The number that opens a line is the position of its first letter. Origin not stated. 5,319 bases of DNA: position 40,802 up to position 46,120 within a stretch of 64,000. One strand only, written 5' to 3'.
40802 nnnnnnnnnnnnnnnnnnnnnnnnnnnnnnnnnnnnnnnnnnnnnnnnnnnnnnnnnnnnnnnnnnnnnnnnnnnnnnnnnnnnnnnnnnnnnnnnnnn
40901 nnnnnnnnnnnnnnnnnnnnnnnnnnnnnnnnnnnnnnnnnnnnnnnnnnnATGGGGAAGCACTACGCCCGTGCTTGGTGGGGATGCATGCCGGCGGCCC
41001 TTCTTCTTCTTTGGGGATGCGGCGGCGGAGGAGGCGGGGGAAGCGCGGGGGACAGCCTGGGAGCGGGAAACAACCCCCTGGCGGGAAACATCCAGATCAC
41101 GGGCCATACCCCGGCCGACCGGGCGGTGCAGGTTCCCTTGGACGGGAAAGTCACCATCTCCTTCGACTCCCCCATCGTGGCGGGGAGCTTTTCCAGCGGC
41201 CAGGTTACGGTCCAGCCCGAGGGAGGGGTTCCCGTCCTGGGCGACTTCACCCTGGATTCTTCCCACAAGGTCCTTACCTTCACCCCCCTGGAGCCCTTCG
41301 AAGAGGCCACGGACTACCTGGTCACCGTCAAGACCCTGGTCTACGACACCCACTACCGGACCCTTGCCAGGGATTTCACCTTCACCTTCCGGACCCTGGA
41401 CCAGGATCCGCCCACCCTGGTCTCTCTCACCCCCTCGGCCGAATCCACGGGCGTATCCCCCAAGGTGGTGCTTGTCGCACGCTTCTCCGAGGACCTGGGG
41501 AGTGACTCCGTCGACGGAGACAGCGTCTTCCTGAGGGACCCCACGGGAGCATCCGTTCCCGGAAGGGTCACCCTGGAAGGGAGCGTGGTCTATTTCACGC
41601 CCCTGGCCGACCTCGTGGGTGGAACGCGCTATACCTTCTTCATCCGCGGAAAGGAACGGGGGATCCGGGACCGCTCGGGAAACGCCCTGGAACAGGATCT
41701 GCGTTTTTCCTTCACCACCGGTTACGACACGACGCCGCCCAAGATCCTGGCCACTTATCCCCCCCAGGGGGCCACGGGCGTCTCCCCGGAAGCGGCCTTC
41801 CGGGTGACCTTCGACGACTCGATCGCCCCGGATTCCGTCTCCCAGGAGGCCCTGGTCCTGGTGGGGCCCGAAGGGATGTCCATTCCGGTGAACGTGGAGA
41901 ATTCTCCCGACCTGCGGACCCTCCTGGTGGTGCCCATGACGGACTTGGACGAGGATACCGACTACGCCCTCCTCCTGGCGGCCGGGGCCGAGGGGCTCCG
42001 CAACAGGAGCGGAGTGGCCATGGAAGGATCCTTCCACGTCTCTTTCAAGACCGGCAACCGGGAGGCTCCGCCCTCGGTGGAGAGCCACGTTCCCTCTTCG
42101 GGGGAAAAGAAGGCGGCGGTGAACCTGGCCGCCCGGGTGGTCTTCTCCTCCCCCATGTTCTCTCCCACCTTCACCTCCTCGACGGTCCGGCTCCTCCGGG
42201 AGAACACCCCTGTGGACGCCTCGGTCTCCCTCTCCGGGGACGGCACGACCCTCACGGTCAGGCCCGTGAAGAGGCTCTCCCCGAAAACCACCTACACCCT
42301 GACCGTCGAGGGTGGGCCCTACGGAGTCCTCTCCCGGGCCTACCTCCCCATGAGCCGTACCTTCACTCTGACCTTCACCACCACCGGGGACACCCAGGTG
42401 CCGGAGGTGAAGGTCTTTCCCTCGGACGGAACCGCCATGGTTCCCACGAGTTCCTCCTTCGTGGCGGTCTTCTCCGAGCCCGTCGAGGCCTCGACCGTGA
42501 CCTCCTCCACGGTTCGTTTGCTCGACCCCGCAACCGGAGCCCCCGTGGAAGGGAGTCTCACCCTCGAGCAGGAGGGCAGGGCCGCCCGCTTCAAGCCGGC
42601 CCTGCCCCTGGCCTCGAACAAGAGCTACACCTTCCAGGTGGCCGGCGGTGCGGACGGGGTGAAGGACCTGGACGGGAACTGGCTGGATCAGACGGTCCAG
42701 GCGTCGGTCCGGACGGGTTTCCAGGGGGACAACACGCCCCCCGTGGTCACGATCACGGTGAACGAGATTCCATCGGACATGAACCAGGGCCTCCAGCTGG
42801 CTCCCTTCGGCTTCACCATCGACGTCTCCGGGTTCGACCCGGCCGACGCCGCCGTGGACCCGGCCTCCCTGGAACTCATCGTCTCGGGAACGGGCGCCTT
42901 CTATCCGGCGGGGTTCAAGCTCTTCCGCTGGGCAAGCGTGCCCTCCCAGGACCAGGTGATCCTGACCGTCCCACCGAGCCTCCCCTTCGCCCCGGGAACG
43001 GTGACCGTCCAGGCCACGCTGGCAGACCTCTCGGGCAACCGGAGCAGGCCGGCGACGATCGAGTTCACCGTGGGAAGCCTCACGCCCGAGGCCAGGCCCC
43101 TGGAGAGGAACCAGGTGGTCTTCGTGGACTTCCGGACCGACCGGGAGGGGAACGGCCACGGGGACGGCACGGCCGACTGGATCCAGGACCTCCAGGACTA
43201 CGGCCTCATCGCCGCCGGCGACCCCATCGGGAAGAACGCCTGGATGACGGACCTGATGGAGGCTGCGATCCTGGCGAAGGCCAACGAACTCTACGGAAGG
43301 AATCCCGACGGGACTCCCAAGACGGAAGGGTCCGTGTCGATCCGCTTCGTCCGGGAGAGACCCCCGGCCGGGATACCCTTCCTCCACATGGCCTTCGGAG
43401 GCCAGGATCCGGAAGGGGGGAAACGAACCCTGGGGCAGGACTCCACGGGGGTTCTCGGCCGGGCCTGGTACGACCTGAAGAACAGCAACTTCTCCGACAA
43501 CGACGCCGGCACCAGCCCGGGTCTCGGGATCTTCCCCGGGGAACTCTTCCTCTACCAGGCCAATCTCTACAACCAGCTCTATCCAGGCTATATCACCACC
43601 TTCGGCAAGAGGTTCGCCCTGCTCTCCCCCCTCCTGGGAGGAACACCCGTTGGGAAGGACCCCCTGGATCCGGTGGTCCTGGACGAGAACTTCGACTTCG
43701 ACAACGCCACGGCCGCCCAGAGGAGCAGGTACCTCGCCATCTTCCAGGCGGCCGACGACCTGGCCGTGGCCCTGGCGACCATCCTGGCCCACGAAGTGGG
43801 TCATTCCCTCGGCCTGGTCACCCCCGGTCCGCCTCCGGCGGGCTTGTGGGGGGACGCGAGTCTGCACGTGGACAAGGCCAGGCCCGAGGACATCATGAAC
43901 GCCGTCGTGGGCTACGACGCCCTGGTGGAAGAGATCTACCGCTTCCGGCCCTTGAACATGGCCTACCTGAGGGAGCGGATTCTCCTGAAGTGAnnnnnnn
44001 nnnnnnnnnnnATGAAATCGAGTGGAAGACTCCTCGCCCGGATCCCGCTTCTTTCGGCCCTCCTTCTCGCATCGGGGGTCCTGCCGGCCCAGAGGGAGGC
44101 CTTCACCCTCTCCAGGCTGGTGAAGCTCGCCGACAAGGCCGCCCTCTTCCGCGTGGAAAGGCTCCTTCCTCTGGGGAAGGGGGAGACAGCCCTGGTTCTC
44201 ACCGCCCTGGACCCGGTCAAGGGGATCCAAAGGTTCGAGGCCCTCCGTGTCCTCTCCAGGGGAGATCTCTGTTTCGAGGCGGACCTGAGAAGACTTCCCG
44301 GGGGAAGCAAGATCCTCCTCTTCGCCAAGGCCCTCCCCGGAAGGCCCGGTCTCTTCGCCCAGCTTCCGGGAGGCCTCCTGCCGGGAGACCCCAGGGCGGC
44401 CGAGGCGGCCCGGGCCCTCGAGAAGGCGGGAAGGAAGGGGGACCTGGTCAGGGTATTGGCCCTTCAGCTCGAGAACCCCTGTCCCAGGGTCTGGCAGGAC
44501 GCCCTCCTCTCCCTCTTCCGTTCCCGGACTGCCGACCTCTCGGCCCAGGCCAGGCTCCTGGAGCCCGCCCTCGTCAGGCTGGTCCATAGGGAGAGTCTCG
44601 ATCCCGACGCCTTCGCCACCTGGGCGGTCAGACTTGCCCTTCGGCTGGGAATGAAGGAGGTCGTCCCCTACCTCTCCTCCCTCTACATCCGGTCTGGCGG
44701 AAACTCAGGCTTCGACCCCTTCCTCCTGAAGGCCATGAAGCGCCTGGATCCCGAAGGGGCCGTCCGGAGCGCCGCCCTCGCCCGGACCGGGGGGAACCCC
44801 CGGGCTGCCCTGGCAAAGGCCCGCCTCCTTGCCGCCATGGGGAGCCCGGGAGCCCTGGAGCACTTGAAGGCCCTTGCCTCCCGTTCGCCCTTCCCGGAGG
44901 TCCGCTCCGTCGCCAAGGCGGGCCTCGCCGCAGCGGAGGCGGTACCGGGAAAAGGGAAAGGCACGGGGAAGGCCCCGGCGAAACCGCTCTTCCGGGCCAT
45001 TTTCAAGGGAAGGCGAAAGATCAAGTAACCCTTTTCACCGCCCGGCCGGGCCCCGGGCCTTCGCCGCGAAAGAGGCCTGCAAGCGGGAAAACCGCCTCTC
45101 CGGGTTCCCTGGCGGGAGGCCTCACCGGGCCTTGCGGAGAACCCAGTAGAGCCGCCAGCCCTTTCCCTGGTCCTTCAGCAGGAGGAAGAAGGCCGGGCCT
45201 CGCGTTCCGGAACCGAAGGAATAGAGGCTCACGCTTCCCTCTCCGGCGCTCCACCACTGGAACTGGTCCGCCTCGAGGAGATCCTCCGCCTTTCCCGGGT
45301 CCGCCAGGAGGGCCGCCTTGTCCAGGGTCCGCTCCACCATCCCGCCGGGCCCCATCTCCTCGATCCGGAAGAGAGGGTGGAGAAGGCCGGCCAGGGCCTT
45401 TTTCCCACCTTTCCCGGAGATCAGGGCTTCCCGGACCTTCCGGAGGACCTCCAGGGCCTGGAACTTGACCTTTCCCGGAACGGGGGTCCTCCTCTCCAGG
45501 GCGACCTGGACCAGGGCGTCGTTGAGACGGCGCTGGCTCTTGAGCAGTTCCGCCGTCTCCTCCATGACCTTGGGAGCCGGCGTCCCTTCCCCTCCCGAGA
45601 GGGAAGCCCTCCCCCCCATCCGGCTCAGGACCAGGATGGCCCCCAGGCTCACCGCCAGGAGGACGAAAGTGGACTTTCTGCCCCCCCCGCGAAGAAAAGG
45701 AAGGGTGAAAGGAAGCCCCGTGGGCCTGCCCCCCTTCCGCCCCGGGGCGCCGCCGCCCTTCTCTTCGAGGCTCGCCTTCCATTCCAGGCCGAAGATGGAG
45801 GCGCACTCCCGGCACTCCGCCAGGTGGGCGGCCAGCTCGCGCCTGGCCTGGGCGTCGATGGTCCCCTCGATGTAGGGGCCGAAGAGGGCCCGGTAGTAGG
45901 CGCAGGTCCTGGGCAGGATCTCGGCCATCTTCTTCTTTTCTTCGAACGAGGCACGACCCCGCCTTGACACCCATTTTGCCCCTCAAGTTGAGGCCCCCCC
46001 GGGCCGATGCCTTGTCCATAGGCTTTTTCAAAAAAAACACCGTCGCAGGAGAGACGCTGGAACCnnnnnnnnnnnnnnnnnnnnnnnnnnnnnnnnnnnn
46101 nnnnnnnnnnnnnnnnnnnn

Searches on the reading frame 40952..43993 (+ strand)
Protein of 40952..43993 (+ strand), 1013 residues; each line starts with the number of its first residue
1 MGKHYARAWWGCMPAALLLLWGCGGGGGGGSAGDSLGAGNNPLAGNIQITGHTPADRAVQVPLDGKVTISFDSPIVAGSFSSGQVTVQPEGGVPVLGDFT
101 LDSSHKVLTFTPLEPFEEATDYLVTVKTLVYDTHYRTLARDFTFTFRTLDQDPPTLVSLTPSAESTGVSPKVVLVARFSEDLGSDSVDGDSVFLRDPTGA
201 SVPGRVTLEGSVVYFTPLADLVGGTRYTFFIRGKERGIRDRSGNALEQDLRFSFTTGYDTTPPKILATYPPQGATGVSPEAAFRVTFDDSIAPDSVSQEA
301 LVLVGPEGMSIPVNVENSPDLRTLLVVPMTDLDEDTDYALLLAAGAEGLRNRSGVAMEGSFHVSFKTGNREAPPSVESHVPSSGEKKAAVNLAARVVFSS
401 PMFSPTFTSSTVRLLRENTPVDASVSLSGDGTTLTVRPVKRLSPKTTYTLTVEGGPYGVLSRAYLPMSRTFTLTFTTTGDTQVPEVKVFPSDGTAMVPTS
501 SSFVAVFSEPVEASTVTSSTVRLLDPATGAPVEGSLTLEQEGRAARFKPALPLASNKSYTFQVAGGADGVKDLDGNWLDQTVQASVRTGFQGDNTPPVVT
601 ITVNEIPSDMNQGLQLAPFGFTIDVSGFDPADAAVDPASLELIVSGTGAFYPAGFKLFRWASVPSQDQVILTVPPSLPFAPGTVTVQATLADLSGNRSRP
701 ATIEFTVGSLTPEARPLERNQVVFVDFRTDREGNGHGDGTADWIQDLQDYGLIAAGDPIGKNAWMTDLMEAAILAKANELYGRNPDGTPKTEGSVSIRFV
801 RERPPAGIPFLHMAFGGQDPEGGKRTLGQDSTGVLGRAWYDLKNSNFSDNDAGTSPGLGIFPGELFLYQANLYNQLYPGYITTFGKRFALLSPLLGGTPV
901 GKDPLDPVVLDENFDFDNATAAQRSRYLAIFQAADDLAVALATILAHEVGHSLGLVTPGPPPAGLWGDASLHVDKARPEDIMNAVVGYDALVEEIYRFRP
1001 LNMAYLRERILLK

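Call 9: search_protein_families(library=pfam, proteins=[window:40952-43993:+], max_evalue=0.001)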
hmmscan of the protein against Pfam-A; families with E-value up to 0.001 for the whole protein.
window:40952-43993:+ (1013 aa): 2 families
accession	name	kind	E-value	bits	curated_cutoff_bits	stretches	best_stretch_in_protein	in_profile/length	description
PF13205.12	Big_5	-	1.5e-82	273.6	23.6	5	150-256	1-105/105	Bacterial Ig-like domain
PF04234.18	CopC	-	1.9e-06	29.2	23.3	0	49-142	4-90/92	CopC domain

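Call 75: search_protein_families(library=pfam, proteins=[L011:3939-5801:-, L011:3-1655:-, L011:1730-3949:+], max_evalue=0.05)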
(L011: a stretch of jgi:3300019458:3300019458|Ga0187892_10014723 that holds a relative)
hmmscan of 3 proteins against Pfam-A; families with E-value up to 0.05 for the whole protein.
L011:3939-5801:- (620 aa): 0 families

L011:3-1655:- (551 aa): 1 family
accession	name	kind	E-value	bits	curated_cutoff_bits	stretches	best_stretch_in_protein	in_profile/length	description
PF09586.16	YfhO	-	0.0015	17.4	28.5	1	130-197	101-170/835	Bacterial membrane protein YfhO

L011:1730-3949:+ (739 aa): 0 families

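Call 80: search_protein_families(library=ncbifam, proteins=[window:40952-43993:+], max_evalue=0.001)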
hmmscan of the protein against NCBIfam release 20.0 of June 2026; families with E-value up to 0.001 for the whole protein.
window:40952-43993:+ (1013 aa): 0 families

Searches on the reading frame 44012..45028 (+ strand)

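Call 9: search_protein_families(library=pfam, proteins=[window:44012-45028:+], max_evalue=0.001)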
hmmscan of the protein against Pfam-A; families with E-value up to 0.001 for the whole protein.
window:44012-45028:+ (338 aa): 1 family
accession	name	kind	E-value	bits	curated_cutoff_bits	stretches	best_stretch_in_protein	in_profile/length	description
PF13646.12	HEAT_2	-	0.0006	20.5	27.7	0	261-305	43-87/88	HEAT repeats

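Call 80: search_protein_families(library=ncbifam, proteins=[window:44012-45028:+], max_evalue=0.001)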
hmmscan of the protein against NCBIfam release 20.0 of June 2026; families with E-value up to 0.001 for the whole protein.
window:44012-45028:+ (338 aa): 0 families

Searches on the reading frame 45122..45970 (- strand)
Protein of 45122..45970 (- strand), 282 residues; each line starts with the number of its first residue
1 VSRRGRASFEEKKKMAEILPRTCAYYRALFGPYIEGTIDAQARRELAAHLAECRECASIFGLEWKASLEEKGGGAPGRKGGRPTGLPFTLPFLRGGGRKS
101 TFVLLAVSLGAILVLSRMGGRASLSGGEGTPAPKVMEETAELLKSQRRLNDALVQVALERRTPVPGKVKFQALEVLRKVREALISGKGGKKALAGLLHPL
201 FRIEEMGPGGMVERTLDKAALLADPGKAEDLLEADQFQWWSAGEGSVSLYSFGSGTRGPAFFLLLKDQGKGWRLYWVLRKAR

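Call 9: search_protein_families(library=pfam, proteins=[window:45122-45970:-], max_evalue=0.001)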
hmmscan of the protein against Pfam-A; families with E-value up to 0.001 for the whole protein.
window:45122-45970:- (282 aa): 1 family
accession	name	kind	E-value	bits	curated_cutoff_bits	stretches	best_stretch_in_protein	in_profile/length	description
PF13490.11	zf-HC2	-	4.5e-06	27.1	22.2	1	27-57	5-35/35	Putative zinc-finger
